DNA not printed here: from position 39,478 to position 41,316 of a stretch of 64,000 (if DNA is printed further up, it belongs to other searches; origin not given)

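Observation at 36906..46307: Tightly coupled five-gene operon pairing two membrane-anchored patatin lipases with a B12-type radical SAM enzyme and a Delta9-type desaturase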

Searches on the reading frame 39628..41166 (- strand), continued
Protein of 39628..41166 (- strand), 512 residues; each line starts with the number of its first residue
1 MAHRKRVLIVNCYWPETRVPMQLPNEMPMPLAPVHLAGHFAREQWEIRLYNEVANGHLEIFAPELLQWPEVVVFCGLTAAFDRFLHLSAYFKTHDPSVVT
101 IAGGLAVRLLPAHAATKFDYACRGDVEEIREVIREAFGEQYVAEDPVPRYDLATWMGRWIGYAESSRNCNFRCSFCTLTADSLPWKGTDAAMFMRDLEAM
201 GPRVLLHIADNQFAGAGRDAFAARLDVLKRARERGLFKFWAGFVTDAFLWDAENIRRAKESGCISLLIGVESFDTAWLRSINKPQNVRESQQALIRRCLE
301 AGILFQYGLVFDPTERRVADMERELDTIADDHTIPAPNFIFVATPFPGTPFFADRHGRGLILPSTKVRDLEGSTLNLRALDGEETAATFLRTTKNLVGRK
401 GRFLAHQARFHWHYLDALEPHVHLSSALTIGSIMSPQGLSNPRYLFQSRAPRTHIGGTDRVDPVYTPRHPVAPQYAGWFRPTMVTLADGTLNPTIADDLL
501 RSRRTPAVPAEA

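Call 16: find_encoding_contigs(protein=P0014, flank=10000, max_places=3)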
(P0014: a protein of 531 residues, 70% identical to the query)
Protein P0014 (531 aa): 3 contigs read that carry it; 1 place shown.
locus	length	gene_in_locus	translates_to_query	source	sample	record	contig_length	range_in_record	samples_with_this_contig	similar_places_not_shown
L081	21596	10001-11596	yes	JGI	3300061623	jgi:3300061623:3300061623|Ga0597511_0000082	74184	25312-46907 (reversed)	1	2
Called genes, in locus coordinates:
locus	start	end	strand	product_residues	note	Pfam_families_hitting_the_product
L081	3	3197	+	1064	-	PF00069:Pkinase, PF07714:PK_Tyr_Ser-Thr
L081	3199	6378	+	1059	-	PF00069:Pkinase, PF01636:APH (faint), PF07714:PK_Tyr_Ser-Thr, PF13414:TPR_11 (faint), PF13431:TPR_17 (faint)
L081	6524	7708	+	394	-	PF00108:Thiolase_N, PF02803:Thiolase_C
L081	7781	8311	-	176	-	-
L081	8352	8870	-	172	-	-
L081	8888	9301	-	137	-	PF03544:TonB_C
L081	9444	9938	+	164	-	PF12867:DinB_2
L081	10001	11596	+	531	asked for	PF04055:Radical_SAM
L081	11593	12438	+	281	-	PF00487:FA_desaturase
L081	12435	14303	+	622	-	PF01734:Patatin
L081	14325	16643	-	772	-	PF00069:Pkinase, PF01636:APH (faint), PF07714:PK_Tyr_Ser-Thr, PF07719:TPR_2 (faint), PF13181:TPR_8 (faint), PF13428:TPR_14 (faint), PF13432:TPR_16 (faint), PF14559:TPR_19 (weak), +2 more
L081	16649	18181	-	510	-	PF07969:Amidohydro_3 (faint), PF01979:Amidohydro_1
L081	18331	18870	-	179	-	PF04264:YceI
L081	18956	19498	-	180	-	PF01047:MarR, PF12802:MarR_2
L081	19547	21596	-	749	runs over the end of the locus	PF05048:NosD, PF13229:Beta_helix (weak), PF05048:NosD, PF13229:Beta_helix (weak), PF07691:PA14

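Call 20: search_protein_families(library=pfam, proteins=[L033:6383-9856:+, L017:6510-9983:+, L021:404-3700:+, L055:15340-19155:-, L033:17638-19281:-, L055:12447-14021:-, L055:11539-12450:+, L027:14750-15925:-, L027:5437-6387:+], max_evalue=0.001)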
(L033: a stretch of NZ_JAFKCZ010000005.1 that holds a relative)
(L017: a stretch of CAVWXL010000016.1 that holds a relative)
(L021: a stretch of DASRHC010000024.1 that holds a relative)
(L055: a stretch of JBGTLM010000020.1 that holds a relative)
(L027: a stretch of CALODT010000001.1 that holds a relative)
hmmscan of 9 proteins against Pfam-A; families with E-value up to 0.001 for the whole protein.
L033:6383-9856:+ (1157 aa): 2 families
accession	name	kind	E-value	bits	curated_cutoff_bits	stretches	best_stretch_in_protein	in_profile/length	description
PF13191.12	AAA_16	-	3.7e-22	80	32.6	1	317-504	2-164/167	AAA ATPase domain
PF00211.25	Guanylate_cyc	-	3.6e-05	23.9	21.9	1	144-283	28-166/183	Adenylate and Guanylate cyclase catalytic domain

L017:6510-9983:+ (1157 aa): 8 families
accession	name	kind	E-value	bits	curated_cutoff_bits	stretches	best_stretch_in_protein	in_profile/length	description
PF13191.12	AAA_16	-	8.8e-26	91.8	32.6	1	302-490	2-166/167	AAA ATPase domain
PF13424.12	TPR_12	-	5.2e-12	46.2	30.1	0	1021-1078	8-66/77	Tetratricopeptide repeat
PF17874.7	TPR_MalT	-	7.1e-07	29.2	45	1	748-928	30-201/336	MalT-like TPR region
PF14559.12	TPR_19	-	4.8e-05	24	25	0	1019-1062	28-65/68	Tetratricopeptide repeat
PF13401.12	AAA_22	-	4.9e-05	24.1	27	1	324-494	5-122/130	AAA domain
PF10923.14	BrxC_BrxD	-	0.00013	21.5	22.2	1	299-363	24-87/414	BREX system ATP-binding protein BrxC/D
PF13374.12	TPR_10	-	0.00023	21.5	27.5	0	1022-1045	8-31/42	Tetratricopeptide repeat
PF00931.28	NB-ARC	-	0.00044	20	23.5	0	321-559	15-204/248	NB-ARC domain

L021:404-3700:+ (1098 aa): 5 families
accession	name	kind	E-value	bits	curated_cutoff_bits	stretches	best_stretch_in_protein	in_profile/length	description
PF00211.25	Guanylate_cyc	-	5.7e-22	78.6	21.9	1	72-243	5-172/183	Adenylate and Guanylate cyclase catalytic domain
PF13191.12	AAA_16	-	1.1e-20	75.3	32.6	1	276-456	4-165/167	AAA ATPase domain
PF13240.11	Zn_Ribbon_1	-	5.3e-09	36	25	1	36-57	2-23/23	zinc-ribbon domain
PF12773.13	DZR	-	2.8e-08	34.2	27.3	1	11-54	1-45/45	Double zinc ribbon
PF24463.1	DUF7577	-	1.8e-07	31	28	1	35-57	4-26/27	Domain of unknown function (DUF7577)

L055:15340-19155:- (1271 aa): 8 families
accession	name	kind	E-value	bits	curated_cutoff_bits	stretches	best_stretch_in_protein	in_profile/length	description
PF00069.31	Pkinase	-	2.3e-47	162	31.7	2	145-320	75-258/263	Protein kinase domain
PF07714.23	PK_Tyr_Ser-Thr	-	1.2e-31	110.4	23.1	1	15-321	2-256/258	Protein tyrosine and serine/threonine kinase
PF13191.12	AAA_16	-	2.1e-27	97.1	32.6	1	347-532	1-167/167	AAA ATPase domain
PF03109.22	ABC1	-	1.7e-06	27.8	22.9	1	153-218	153-218/244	ABC1 atypical kinase-like domain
PF01636.29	APH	-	4.7e-05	23.7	23.2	1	48-213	32-196/239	Phosphotransferase enzyme family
PF13401.12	AAA_22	-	6e-05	23.8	27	0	373-520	8-107/130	AAA domain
PF05729.18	NACHT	-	0.0003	21.1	26.7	0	372-577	2-162/167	NACHT domain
PF01637.24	ATPase_2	-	0.00074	19.8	33.2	0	363-510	13-123/225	ATPase domain predominantly from Archaea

L033:17638-19281:- (547 aa): 2 families
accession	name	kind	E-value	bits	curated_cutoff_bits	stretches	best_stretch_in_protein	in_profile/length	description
PF00501.34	AMP-binding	-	1.3e-89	301.2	29.9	1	37-402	2-384/384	AMP-binding enzyme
PF13193.12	AMP-binding_C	-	9.5e-17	62.1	24.5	1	453-528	1-76/76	AMP-binding enzyme C-terminal domain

L055:12447-14021:- (524 aa): 2 families
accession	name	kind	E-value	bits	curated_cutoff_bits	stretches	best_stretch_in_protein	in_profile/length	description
PF00501.34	AMP-binding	-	7e-90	302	29.9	1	24-382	4-384/384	AMP-binding enzyme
PF13193.12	AMP-binding_C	-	2.2e-19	70.6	24.5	1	433-506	1-76/76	AMP-binding enzyme C-terminal domain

L055:11539-12450:+ (303 aa): 1 family
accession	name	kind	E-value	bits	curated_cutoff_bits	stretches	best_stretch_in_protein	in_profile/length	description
PF01734.28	Patatin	-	3e-24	86.7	27.7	1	8-181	2-190/191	Patatin-like phospholipase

L027:14750-15925:- (391 aa): 1 family
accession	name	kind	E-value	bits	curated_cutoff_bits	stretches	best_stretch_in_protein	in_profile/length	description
PF01734.28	Patatin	-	1.6e-24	87.7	27.7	1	8-207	1-185/191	Patatin-like phospholipase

L027:5437-6387:+ (316 aa): 2 families
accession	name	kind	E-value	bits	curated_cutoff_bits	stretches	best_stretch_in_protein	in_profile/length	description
PF12804.13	NTP_transf_3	-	6.6e-14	52.8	27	1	7-157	1-127/160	MobA-like NTP transferase domain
PF01128.25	IspD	-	4.3e-06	27.1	27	1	8-75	4-73/221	2-C-methyl-D-erythritol 4-phosphate cytidylyltransferase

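Call 28: find_encoding_contigs(protein=P0117, flank=10000, max_places=3)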
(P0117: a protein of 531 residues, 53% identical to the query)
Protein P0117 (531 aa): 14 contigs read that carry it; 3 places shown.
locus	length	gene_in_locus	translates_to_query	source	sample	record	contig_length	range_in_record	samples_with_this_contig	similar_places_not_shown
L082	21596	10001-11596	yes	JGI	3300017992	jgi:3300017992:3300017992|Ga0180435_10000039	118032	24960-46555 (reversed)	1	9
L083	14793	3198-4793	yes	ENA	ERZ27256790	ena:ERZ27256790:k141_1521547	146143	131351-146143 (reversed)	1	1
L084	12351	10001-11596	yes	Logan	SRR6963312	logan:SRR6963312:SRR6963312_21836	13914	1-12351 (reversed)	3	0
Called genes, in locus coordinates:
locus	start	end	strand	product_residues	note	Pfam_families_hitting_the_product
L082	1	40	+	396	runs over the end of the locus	PF02515:CoA_transf_3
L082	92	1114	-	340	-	PF14399:BtrH_N, PF16169:DUF4872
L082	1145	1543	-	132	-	PF07366:SnoaL, PF14534:DUF4440, PF12680:SnoaL_2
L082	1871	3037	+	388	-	PF22691:Thiolase_C_1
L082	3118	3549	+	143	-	PF12172:zf-ChsH2 (weak), PF01796:OB_ChsH2_C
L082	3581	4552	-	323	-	PF00795:CN_hydrolase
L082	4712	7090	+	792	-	PF02515:CoA_transf_3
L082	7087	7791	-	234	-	PF02163:Peptidase_M50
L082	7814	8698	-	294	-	PF08450:SGL, PF24684:Vgb_lyase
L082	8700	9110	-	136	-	PF00903:Glyoxalase, PF13669:Glyoxalase_4 (weak), PF18029:Glyoxalase_6, PF22677:Ble-like_N (weak)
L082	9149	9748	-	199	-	PF01066:CDP-OH_P_transf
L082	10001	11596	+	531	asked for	PF02310:B12-binding (weak), PF04055:Radical_SAM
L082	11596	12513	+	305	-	PF00487:FA_desaturase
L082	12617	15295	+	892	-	PF03176:MMPL, PF12349:Sterol-sensing, PF03176:MMPL, PF02460:Patched (weak)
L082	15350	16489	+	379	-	PF00107:ADH_zinc_N (weak)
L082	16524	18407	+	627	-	PF12228:DUF3604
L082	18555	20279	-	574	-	PF00501:AMP-binding, PF13193:AMP-binding_C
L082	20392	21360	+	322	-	-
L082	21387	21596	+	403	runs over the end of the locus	PF02515:CoA_transf_3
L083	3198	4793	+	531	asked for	PF02310:B12-binding (weak), PF04055:Radical_SAM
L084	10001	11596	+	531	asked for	PF02310:B12-binding (weak), PF04055:Radical_SAM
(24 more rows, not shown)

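Call 29: find_encoding_contigs(protein=P0083, flank=10000, max_places=2)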
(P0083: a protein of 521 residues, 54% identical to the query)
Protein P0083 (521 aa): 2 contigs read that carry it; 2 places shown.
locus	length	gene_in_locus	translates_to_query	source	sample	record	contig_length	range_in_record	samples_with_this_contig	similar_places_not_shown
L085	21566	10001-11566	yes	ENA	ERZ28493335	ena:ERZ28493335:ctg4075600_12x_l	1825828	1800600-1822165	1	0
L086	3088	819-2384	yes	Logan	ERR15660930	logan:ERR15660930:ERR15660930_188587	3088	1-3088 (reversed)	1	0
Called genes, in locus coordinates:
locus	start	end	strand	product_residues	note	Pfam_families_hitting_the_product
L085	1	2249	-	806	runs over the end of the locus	PF05569:Peptidase_M56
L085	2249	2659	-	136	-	PF03965:Penicillinase_R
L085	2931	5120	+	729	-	PF07690:MFS_1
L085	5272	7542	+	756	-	PF04879:Molybdop_Fe4S4, PF00384:Molybdopterin, PF01568:Molydop_binding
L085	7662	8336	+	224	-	PF12838:Fer4_7 (faint), PF13187:Fer4_9 (faint), PF00037:Fer4 (weak), PF12797:Fer4_2 (weak), PF12837:Fer4_6 (faint), PF13237:Fer4_10 (weak), PF13247:Fer4_11, PF25160:LdpA_Fe-S-bd (weak)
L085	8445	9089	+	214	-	PF00355:Rieske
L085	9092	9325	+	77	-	PF20540:DUF6755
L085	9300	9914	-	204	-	PF00583:Acetyltransf_1, PF13508:Acetyltransf_7 (weak)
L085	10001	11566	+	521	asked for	PF04055:Radical_SAM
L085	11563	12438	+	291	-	PF00487:FA_desaturase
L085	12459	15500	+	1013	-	PF13620:CarboxypepD_reg, PF13715:CarbopepD_reg_2 (weak), PF07715:Plug (faint), PF25183:OMP_b-brl_4, PF00593:TonB_dep_Rec_b-barrel (weak), PF25183:OMP_b-brl_4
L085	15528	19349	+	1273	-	PF00069:Pkinase, PF03109:ABC1 (faint), PF07714:PK_Tyr_Ser-Thr, PF13191:AAA_16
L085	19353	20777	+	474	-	PF00149:Metallophos (weak)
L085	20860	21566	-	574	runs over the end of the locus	PF03193:RsgA_GTPase (faint), PF00009:GTP_EFTU (weak), PF00350:Dynamin_N, PF01926:MMR_HSR1, PF02421:FeoB_N (faint), PF04548:AIG1 (faint), PF00350:Dynamin_N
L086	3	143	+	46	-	?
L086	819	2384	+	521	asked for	PF04055:Radical_SAM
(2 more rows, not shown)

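Call 50: search_protein_families(library=pfam, proteins=[L029:6697-8481:+, L029:8487-9836:-, L029:12383-14050:-, L020:8489-10051:+, L020:3475-6873:+, L020:10095-11096:+, L028:6169-9933:+, L039:6206-8557:+, L029:15766-16680:-], max_evalue=0.001)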
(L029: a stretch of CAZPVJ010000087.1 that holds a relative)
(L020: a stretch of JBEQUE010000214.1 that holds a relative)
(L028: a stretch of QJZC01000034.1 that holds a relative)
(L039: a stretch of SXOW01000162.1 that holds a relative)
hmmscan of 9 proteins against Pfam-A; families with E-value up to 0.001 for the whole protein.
L029:6697-8481:+ (594 aa): 7 families
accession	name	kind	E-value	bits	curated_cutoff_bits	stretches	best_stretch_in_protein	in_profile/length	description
PF13431.12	TPR_17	-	8e-09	35.5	24.4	0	389-420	3-34/34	Tetratricopeptide repeat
PF13414.12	TPR_11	-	1.7e-07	31.3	26.8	0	305-336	11-42/42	TPR repeat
PF13181.12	TPR_8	-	6.7e-07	29.4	25.7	0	346-363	16-33/34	Tetratricopeptide repeat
PF07719.23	TPR_2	-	7.8e-07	29.2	27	0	401-431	3-33/34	Tetratricopeptide repeat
PF13428.12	TPR_14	-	1.3e-06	28.9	23.5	0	343-373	13-43/44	Tetratricopeptide repeat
PF00515.34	TPR_1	-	2.3e-05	24.4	27.8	0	347-363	17-33/34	Tetratricopeptide repeat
PF14559.12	TPR_19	-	0.0002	22.1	25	0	347-376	7-36/68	Tetratricopeptide repeat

L029:8487-9836:- (449 aa): 3 families
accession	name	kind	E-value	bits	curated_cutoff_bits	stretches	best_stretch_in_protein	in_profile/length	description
PF01494.25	FAD_binding_3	-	1.5e-24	87.4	22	1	14-350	2-322/349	FAD binding domain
PF01266.30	DAO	-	1.7e-06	28.3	27.9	0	15-53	1-33/353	FAD dependent oxidoreductase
PF07992.20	Pyr_redox_2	-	1.6e-05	25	26.1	1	15-217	2-132/291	Pyridine nucleotide-disulphide oxidoreductase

L029:12383-14050:- (555 aa): 1 family
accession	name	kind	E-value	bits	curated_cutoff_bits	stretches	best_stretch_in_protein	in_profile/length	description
PF05014.21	Nuc_deoxyrib_tr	-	4.2e-06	27.3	28.8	1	470-530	58-110/117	Nucleoside 2-deoxyribosyltransferase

L020:8489-10051:+ (520 aa): 6 families
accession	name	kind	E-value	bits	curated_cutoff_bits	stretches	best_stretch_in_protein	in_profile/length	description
PF21926.2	FeeM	-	5.8e-11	42.9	27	1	18-156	2-147/158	N-acyl amino acid synthase FeeM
PF00266.25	Aminotran_5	-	7.8e-07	28.8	21.5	1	206-378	35-218/371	Aminotransferase class-V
PF13444.12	Acetyltransf_5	-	4.7e-06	27.6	22.4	1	21-113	1-101/102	Acetyltransferase (GNAT) domain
PF00583.31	Acetyltransf_1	-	9.7e-06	26.3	20.7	1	18-145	4-116/116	Acetyltransferase (GNAT) family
PF13527.13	Acetyltransf_9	-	0.00029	21.3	25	0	11-145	6-124/127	Acetyltransferase (GNAT) domain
PF13673.13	Acetyltransf_10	-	0.00052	20.4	23.6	0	43-165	24-127/128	Acetyltransferase (GNAT) domain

L020:3475-6873:+ (1132 aa): 5 families
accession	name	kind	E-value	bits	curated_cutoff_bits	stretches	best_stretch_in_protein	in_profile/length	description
PF00176.29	SNF2-rel_dom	-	1e-61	209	24.9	1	676-955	1-290/290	SNF2-related domain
PF00271.37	Helicase_C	-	3.2e-20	72.9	23.5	1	975-1077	10-110/110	Helicase conserved C-terminal domain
PF08455.15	SNF2_assoc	-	8.8e-08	31.9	27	1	390-509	98-203/373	Bacterial SNF2 helicase associated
PF04434.22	SWIM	-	5.4e-06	26.3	19.6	1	53-87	3-37/38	SWIM zinc finger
PF01391.23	Collagen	-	0.00067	19.8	27.2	0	96-127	18-50/60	Collagen triple helix repeat (20 copies)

L020:10095-11096:+ (333 aa): 0 families

L028:6169-9933:+ (1254 aa): 4 families
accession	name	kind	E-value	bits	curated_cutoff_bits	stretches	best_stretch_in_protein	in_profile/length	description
PF00211.25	Guanylate_cyc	-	9.2e-23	81.2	21.9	1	212-389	7-179/183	Adenylate and Guanylate cyclase catalytic domain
PF13191.12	AAA_16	-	1.8e-18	68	32.6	1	412-590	2-162/167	AAA ATPase domain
PF13401.12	AAA_22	-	1.6e-05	25.7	27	1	433-597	4-121/130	AAA domain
PF07719.23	TPR_2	-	8.6e-05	22.8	27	0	948-974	3-29/34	Tetratricopeptide repeat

L039:6206-8557:+ (783 aa): 10 families
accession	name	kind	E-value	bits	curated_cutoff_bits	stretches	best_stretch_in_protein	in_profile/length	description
PF00069.31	Pkinase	-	6.6e-46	157.3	31.7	1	30-286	1-254/263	Protein kinase domain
PF07714.23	PK_Tyr_Ser-Thr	-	2.7e-31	109.2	23.1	1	35-284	6-249/258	Protein tyrosine and serine/threonine kinase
PF01636.29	APH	-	1e-08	35.7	23.2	1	143-183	165-206/239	Phosphotransferase enzyme family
PF13414.12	TPR_11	-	7.7e-07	29.1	26.8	0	483-504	10-31/42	TPR repeat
PF13428.12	TPR_14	-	1.2e-06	29.1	23.5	0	546-586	3-42/44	Tetratricopeptide repeat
PF03109.22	ABC1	-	1.9e-06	27.7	22.9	1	73-174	118-214/244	ABC1 atypical kinase-like domain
PF14559.12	TPR_19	-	2.4e-05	25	25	0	556-617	2-62/68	Tetratricopeptide repeat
PF07719.23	TPR_2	-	0.00012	22.4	27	0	552-578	8-34/34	Tetratricopeptide repeat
PF00515.34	TPR_1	-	0.00025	21.2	27.8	0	473-500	7-34/34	Tetratricopeptide repeat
PF13181.12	TPR_8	-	0.00032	21.1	25.7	0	691-713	9-31/34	Tetratricopeptide repeat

L029:15766-16680:- (304 aa): 2 families
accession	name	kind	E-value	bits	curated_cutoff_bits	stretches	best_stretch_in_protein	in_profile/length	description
PF12804.13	NTP_transf_3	-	8e-10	39.6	27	1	5-180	7-128/160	MobA-like NTP transferase domain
PF01128.25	IspD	-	0.00091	19.5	27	0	4-52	8-56/221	2-C-methyl-D-erythritol 4-phosphate cytidylyltransferase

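Call 51: predict_structure(alignment_id=A2)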
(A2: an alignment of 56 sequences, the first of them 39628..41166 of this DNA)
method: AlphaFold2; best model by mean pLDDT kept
length: 512 residues; sequences in the alignment: 56
mean_pLDDT: 88.6   pTM: 0.90
mean pLDDT of the five models: 88.6, 87.8, 87.2, 85.2, 84.9
residues with pLDDT >= 90: 315; 70-90: 168; 50-70: 19; < 50: 10
segments of 3 or more residues with pLDDT < 50: 504-512
pLDDT, mean of each block of 10 residues (from residue 1): 89 80 79 95 97 92 97 90 96 98 92 96 93 97 95 89 83 71 79 93 91 71 90 97 85 91 90 85 79 93 94 95 95 93 89 93 92 92 94 87 96 97 92 83 81 75 80 95 94 94 47 33
secondary structure, 60 per line:
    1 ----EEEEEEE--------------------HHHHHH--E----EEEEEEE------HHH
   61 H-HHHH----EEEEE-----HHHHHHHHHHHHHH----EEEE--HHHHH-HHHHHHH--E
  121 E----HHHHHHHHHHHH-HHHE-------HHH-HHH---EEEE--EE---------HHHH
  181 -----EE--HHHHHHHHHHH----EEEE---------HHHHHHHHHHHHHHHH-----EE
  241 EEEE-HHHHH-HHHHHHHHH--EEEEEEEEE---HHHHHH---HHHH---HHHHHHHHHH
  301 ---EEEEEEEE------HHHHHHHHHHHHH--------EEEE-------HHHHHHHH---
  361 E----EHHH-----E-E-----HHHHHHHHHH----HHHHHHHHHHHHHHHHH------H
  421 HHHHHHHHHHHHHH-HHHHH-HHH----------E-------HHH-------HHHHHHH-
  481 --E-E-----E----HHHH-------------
elements in order: E5-11 H32-37 E45-51 H58-61 H63-66 E71-75 H81-94 E99-102 H105-109 H111-117 H126-137 E160-163 H177-180 H190-200 E205-208 H218-233 E239-244 H246-250 H252-260 E263-271 H275-280 H284-287 H291-300 E304-311 H318-330 E339-342 H350-357 H383-392 H397-413 H420-434 H436-440 H473-479 H496-499
